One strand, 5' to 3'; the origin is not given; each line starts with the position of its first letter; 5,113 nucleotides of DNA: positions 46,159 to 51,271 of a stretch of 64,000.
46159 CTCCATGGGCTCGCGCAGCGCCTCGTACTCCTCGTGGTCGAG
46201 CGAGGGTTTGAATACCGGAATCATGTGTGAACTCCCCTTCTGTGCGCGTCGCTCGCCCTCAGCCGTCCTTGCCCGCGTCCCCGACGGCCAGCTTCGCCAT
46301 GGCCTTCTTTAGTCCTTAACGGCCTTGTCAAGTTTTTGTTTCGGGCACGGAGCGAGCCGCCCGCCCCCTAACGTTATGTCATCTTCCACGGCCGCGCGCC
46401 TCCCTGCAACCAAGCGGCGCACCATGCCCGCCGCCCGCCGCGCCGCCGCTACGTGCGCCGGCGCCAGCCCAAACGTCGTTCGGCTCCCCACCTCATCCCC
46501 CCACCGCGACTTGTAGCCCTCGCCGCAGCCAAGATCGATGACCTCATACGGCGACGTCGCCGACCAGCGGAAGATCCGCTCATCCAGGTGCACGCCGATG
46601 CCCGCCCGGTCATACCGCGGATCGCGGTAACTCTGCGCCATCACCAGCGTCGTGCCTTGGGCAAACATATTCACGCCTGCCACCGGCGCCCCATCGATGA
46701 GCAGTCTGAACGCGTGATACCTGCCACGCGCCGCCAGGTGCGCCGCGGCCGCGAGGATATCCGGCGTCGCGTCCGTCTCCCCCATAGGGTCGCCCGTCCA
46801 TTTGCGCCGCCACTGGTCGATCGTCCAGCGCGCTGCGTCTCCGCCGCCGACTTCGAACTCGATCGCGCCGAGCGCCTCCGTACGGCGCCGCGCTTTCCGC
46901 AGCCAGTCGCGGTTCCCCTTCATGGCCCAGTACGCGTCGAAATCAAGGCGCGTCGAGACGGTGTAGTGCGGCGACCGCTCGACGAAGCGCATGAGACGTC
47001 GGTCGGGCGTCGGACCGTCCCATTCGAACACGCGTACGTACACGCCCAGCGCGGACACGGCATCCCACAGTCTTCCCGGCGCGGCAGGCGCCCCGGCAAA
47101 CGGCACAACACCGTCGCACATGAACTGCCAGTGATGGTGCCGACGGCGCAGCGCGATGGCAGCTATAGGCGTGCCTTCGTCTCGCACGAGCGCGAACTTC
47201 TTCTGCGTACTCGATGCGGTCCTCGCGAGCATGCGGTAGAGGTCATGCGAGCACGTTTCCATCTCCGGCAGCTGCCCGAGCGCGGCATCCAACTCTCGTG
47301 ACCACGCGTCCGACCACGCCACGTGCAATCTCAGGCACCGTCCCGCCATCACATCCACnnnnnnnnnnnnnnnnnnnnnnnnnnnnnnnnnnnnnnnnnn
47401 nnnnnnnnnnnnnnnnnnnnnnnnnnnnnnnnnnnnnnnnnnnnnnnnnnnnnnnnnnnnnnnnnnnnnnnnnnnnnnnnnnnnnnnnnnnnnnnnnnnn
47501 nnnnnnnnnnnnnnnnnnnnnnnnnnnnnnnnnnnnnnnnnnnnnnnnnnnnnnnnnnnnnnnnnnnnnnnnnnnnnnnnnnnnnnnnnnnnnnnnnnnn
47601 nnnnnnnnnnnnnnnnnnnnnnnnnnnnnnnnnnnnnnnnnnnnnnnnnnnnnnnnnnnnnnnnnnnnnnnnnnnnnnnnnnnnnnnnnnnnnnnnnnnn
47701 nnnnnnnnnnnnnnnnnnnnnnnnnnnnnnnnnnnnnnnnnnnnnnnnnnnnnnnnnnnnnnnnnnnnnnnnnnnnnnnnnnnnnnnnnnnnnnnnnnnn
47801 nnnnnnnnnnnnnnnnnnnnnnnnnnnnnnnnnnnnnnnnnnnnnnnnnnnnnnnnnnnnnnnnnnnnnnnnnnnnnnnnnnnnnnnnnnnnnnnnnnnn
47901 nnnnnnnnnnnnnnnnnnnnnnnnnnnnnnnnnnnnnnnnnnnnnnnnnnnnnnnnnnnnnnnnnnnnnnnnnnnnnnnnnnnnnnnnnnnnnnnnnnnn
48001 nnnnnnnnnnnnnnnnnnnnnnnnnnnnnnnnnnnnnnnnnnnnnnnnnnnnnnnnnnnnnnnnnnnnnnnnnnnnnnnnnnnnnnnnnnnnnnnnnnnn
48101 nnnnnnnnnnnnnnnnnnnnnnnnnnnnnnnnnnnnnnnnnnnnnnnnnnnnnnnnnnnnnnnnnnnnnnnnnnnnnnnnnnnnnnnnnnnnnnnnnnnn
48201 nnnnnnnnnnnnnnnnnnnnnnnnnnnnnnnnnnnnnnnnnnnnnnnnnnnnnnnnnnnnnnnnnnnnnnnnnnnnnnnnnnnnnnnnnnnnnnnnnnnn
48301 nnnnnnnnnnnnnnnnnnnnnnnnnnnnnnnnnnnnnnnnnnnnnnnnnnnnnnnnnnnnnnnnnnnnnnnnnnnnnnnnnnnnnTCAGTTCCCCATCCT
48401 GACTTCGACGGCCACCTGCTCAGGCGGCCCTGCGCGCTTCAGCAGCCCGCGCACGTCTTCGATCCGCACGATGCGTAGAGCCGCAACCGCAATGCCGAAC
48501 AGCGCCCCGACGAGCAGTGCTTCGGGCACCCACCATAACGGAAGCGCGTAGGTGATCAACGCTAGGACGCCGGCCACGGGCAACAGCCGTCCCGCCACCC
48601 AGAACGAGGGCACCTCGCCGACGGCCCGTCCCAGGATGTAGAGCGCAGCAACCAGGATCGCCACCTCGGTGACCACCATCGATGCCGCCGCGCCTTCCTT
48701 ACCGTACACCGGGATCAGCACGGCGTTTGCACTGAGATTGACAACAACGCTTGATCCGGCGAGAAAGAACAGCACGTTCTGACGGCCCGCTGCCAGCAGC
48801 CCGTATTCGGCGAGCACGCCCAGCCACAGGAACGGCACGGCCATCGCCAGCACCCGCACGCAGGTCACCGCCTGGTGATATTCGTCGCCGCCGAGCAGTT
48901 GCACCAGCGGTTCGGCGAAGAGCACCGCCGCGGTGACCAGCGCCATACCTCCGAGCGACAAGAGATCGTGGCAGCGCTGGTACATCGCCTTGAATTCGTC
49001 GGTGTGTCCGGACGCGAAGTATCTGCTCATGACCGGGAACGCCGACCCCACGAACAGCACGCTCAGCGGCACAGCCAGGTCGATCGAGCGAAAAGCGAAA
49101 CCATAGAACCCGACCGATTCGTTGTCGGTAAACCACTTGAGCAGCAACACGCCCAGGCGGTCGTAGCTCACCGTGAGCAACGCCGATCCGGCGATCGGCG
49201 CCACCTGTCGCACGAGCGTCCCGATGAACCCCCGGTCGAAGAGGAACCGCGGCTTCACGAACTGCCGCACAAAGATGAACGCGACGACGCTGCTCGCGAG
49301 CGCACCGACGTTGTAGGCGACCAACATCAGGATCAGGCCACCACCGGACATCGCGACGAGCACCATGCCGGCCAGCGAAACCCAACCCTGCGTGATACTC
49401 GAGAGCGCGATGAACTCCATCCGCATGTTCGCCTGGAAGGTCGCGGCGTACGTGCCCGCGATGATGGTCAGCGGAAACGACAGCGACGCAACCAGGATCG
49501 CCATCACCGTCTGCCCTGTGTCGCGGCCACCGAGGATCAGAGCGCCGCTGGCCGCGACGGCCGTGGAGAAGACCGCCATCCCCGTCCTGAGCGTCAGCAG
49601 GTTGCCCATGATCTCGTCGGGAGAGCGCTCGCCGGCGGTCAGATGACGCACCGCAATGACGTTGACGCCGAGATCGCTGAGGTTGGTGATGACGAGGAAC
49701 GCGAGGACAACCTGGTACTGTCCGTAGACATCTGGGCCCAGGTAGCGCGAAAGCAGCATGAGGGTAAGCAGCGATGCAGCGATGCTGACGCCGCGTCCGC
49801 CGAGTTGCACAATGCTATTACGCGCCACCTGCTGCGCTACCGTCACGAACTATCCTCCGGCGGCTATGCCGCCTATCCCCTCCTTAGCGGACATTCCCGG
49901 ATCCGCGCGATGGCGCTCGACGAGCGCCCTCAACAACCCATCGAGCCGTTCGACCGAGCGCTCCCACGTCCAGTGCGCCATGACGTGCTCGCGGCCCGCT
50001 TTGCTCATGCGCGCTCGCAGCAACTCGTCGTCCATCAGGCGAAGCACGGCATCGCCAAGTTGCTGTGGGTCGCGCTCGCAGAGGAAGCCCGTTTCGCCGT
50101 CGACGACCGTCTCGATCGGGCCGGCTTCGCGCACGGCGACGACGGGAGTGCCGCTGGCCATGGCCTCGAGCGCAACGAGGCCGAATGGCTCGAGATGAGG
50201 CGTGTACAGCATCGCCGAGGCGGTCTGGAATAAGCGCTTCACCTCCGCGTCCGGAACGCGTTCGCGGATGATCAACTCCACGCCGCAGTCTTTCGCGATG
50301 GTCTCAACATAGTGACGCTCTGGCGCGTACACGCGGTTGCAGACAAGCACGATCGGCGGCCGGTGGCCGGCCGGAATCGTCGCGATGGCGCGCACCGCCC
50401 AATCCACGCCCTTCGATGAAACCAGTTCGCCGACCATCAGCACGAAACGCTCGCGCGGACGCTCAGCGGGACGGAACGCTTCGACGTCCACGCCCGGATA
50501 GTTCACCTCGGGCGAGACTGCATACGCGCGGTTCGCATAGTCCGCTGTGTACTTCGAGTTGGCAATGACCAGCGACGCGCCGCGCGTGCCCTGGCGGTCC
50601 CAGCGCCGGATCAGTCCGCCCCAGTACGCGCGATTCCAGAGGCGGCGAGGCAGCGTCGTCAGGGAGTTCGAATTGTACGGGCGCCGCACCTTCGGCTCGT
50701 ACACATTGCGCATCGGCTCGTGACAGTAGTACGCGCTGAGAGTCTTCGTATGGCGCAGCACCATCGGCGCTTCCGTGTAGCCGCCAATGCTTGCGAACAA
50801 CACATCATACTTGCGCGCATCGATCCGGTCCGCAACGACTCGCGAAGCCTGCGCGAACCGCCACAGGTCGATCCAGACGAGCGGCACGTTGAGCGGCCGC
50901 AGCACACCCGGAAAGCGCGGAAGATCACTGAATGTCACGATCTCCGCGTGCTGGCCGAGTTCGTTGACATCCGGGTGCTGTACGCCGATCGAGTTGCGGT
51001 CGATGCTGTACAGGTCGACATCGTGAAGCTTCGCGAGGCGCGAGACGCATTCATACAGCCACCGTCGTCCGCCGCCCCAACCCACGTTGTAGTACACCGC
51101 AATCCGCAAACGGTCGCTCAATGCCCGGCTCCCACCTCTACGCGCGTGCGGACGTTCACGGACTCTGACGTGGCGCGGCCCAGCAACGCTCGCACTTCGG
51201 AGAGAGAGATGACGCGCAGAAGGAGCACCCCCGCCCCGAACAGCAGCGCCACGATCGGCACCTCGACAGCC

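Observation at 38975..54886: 16-kb, 13-gene Wzx/Wzy-type polysaccharide operon with a small monotopic PGT, DegT aminotransferase and CelD-like N-acyltransferases: predicted N-acylated amino-deoxy-sugar glycan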

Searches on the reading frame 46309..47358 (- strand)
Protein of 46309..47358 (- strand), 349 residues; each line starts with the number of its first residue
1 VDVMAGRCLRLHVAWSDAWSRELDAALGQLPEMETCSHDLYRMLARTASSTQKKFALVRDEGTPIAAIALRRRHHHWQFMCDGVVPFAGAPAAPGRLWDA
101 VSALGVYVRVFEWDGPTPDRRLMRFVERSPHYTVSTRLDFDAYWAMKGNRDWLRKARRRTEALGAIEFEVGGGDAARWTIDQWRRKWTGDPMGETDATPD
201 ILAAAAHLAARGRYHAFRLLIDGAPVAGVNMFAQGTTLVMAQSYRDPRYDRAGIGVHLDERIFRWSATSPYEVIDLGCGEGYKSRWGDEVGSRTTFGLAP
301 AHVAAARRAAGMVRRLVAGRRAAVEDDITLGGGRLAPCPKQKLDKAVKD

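Call 3: search_protein_families(library=pfam, proteins=[window:46309-47358:-], max_evalue=0.01)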
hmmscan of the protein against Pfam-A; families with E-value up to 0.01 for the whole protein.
window:46309-47358:- (349 aa): 1 family
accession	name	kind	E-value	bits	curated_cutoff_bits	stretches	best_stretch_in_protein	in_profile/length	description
PF13480.13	Acetyltransf_6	-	3.2e-20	73.2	22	1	150-283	4-142/143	Acetyltransferase (GNAT) domain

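Call 5: search_protein_families(library=ncbifam, proteins=[window:46309-47358:-], max_evalue=0.001)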
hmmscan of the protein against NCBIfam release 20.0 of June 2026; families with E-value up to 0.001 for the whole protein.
window:46309-47358:- (349 aa): 0 families

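Call 11: search_solved_structures(query=window:46309-47358:-, max_evalue=10, show_alignments=2)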
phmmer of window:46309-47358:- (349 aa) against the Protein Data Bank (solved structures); distinct sequences matched with E-value up to 10: 3.
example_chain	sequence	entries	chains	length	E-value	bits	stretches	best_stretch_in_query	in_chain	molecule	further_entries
1p91_A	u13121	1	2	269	0.0031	19.5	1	272-348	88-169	Ribosomal RNA large subunit methyltransferase A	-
3bkw_A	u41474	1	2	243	0.047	15.6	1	272-312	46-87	S-adenosylmethionine dependent methyltransferase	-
7ct8_A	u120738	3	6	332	0.71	11.7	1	271-321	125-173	tRNA U34 carboxymethyltransferase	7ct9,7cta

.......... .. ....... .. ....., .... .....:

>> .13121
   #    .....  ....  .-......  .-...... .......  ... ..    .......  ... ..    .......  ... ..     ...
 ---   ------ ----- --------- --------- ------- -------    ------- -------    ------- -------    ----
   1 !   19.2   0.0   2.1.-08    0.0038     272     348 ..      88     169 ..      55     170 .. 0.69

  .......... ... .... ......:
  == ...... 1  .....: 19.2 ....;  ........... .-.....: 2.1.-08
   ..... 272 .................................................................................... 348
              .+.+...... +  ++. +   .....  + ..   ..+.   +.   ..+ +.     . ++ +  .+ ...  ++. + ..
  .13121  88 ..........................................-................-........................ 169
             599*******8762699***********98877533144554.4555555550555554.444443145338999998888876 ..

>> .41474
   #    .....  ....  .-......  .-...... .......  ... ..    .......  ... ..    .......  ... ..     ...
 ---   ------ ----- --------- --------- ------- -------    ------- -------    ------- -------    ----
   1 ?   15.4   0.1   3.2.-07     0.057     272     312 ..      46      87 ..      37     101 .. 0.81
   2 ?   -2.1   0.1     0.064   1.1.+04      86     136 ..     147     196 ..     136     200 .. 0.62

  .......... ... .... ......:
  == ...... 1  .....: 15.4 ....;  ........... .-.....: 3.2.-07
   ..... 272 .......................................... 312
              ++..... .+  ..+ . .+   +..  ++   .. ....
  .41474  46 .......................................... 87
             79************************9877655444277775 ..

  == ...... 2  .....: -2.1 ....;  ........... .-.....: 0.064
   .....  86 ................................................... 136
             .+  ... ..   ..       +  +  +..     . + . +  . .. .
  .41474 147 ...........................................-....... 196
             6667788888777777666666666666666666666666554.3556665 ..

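Call 50: search_protein_families(library=pfam, proteins=[window:46309-47358:-], max_evalue=10)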
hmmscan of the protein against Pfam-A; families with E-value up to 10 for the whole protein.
window:46309-47358:- (349 aa): 3 families
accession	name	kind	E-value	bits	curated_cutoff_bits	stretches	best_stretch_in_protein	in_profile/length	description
PF13480.13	Acetyltransf_6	-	3.2e-20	73.2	22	1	150-283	4-142/143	Acetyltransferase (GNAT) domain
PF00023.36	Ank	-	0.016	16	21.1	1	207-226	7-28/33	Ankyrin repeat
PF13857.12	Ank_5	-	0.033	15.1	27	1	293-322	12-40/56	Ankyrin repeats (many copies)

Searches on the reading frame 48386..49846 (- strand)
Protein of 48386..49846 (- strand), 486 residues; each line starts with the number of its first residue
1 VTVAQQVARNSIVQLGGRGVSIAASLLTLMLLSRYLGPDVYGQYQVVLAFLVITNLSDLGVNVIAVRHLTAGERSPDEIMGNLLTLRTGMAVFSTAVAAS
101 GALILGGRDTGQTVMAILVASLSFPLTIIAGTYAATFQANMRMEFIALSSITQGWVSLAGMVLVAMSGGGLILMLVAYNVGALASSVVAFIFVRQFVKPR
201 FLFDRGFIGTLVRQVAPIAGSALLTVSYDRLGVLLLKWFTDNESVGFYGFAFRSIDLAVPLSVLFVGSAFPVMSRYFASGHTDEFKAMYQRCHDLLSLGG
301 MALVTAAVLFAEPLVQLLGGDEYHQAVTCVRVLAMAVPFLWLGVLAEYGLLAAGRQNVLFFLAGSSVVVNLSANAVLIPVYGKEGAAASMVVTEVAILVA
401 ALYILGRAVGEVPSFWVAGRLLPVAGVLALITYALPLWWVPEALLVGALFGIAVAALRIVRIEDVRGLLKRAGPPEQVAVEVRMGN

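Call 3: search_protein_families(library=pfam, proteins=[window:48386-49846:-], max_evalue=0.01)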
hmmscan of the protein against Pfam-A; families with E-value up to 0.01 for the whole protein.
window:48386-49846:- (486 aa): 2 families
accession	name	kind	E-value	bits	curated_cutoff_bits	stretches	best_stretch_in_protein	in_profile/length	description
PF01943.22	Polysacc_synt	-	1.9e-22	80.4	28.2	1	8-276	2-273/274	Polysaccharide biosynthesis protein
PF13440.11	Polysacc_synt_3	-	5.3e-17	62.4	23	1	31-327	1-292/293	Polysaccharide biosynthesis protein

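Call 5: search_protein_families(library=ncbifam, proteins=[window:48386-49846:-], max_evalue=0.001)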
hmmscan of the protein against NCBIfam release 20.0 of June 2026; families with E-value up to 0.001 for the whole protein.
window:48386-49846:- (486 aa): 3 families
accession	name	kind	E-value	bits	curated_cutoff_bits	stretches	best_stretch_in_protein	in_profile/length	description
NF041871.1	Wzx_EPS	equivalog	8e-13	47.9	800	1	11-433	5-434/492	exopolysaccharide biosynthesis flippase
NF007773.0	PRK10459.1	equivalog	7.7e-09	35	273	1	23-409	23-406/492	MOP flippase family protein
NF050818.1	PolSacchBiosHfsF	equivalog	9.9e-07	28.1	700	1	25-462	20-460/468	polysaccharide biosynthesis protein HfsF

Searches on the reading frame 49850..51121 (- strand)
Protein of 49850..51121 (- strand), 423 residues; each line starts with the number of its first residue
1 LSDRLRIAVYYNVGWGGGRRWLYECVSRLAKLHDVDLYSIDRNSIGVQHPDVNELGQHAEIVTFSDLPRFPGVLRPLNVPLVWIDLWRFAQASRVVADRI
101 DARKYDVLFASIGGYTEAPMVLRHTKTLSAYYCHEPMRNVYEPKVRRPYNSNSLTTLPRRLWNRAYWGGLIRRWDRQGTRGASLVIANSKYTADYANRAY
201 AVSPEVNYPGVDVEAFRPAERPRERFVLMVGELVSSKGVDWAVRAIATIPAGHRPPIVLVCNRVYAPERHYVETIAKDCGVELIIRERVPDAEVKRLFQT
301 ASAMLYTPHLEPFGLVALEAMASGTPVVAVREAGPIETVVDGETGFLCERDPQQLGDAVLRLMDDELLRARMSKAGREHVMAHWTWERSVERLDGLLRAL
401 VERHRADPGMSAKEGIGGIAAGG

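Call 3: search_protein_families(library=pfam, proteins=[window:49850-51121:-], max_evalue=0.01)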
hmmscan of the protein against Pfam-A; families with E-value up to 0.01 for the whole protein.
window:49850-51121:- (423 aa): 5 families
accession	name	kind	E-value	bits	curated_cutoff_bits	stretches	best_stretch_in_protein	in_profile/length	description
PF00534.26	Glycos_transf_1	-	3.1e-30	105.4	26.4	1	218-378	9-171/172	Glycosyl transferases group 1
PF13692.12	Glyco_trans_1_4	-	1.8e-21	77.3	27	1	226-365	3-142/142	Glycosyl transferases group 1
PF20706.3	GT4-conflict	-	2e-12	47.3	26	1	202-393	172-385/385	Family 4 Glycosyltransferase in conflict systems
PF13439.12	Glyco_transf_4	-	1.1e-09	39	28.5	1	15-214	1-169/170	Glycosyltransferase Family 4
PF13524.12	Glyco_trans_1_2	-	4.2e-09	36.9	25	1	285-393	31-142/144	Glycosyl transferase-like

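Call 5: search_protein_families(library=ncbifam, proteins=[window:49850-51121:-], max_evalue=0.001)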
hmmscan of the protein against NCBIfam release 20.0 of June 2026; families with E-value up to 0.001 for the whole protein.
window:49850-51121:- (423 aa): 29 families (the best 25 are shown)
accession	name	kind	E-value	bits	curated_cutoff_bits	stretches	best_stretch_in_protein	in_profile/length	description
TIGR03449.1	mycothiol_MshA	equivalog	1.1e-24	87.2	462.5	1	187-398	170-401/406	D-inositol-3-phosphate glycosyltransferase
NF053787.1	GlcN_PG_synth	equivalog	9.5e-22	77.3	480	1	284-400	245-359/361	N-acetylglucosaminyl phosphatidylglycerol synthase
TIGR02149.1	glgA_Coryne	subfamily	3.6e-21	75.7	302.4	1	222-392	202-382/391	glycogen synthase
TIGR03999.1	thiol_BshA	equivalog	1.1e-18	67.4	273.7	1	223-399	198-372/375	N-acetyl-alpha-D-glucosaminyl L-malate synthase BshA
TIGR04047.1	MSMEG_0565_glyc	hypoth_equivalog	1.2e-18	67.4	259.85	1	171-391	128-365/373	MSMEG_0565 family glycosyltransferase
NF041876.1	EPS_EpsE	equivalog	1.3e-17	64.1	400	1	287-392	282-388/389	exopolysaccharide biosynthesis GT4 family glycosyltransferase EpsE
TIGR03088.1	stp2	hypoth_equivalog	5.7e-14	51.9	409.05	1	209-398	167-371/374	TIGR03088 family PEP-CTERM/XrtA system glycosyltransferase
NF041010.1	glycosy_Agl16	equivalog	2e-13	50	575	1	171-393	123-344/352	glycosylation protein Agl16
TIGR04063.1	stp3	hypoth_equivalog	1.2e-12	47.4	442.05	1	229-400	218-395/397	TIGR04063 family PEP-CTERM/XrtA system glycosyltransferase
TIGR02472.1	sucr_P_syn_N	equivalog_domain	2.1e-12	46.6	576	1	296-392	335-433/439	sucrose-phosphate synthase, putative, glycosyltransferase domain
NF038229.1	Glyco4_Geo_Pelo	equivalog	3.9e-12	45.8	400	1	197-401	133-337/338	GPMC system family 4 glycosyltransferase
NF012028.0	PRK15484.1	subfamily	1.5e-10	40.7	618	1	270-397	246-375/380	lipopolysaccharide N-acetylglucosaminyltransferase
TIGR03087.1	stp1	hypoth_equivalog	2.9e-10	39.9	316.65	1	317-398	315-395/397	TIGR03087 family PEP-CTERM/XrtA system glycosyltransferase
NF001901.0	PRK00654.1-5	equivalog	4.9e-10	38.5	649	1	229-405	321-496/502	glycogen synthase GlgA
NF047880.1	glyco_SdgA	exception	1.1e-09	37.4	800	1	227-374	318-465/488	serine-aspartate repeat adhesin O-glycosyltransferase SdgA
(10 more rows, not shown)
